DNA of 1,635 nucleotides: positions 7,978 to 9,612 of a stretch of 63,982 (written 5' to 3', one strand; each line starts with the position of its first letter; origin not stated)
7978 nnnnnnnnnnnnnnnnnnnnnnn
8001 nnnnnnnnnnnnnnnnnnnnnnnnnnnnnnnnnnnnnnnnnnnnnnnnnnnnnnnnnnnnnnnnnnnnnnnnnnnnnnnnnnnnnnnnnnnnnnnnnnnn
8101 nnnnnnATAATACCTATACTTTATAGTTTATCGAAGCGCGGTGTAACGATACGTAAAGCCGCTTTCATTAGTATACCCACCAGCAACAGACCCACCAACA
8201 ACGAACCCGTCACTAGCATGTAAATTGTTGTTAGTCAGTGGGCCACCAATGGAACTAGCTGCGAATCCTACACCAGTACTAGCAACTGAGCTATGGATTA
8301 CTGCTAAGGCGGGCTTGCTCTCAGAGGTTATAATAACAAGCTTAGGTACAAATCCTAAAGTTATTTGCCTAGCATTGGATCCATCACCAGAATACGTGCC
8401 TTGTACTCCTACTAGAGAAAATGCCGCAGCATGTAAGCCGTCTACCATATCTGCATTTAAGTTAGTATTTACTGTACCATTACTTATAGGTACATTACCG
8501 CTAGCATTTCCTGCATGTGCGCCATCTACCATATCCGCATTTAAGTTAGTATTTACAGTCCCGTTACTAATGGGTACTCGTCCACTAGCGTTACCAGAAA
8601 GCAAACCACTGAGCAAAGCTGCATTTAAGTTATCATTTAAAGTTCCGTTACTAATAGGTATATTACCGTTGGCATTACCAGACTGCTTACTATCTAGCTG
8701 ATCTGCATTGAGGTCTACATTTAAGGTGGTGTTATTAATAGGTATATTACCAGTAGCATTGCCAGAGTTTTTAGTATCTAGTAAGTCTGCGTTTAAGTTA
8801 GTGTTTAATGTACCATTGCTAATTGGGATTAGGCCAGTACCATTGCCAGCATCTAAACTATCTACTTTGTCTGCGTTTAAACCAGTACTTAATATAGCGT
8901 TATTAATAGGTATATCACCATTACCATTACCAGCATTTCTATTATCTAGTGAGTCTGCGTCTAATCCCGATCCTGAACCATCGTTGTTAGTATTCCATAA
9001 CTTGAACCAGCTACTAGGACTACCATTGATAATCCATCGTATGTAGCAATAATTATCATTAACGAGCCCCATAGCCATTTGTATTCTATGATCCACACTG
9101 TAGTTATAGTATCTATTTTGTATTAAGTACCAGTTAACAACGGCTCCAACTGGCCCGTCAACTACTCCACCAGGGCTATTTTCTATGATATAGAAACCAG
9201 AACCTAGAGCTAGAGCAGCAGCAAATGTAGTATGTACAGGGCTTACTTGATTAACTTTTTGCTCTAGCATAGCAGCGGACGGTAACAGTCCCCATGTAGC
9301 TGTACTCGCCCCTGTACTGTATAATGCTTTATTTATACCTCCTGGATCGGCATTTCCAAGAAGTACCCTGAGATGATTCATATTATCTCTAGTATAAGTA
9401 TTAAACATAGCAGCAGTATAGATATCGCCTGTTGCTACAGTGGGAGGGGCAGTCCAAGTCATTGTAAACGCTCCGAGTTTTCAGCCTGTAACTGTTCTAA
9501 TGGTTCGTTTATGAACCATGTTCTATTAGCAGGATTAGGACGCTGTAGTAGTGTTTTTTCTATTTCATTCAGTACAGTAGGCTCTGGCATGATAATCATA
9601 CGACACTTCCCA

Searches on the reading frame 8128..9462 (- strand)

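Call 22: search_protein_families(library=phrogs, proteins=[window:8128-9462:-], max_evalue=0.001)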
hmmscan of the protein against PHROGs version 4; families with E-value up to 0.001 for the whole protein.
window:8128-9462:- (444 aa): 3 families
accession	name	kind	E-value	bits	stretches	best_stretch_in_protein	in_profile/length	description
phrog_30680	-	unknown function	6.8e-23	82.3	4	309-346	167-204/342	-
phrog_26019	-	unknown function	7.9e-07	28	0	318-348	996-1026/1347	-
phrog_5342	-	tail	7.6e-05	20.7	1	133-177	2614-2660/3319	tail fiber protein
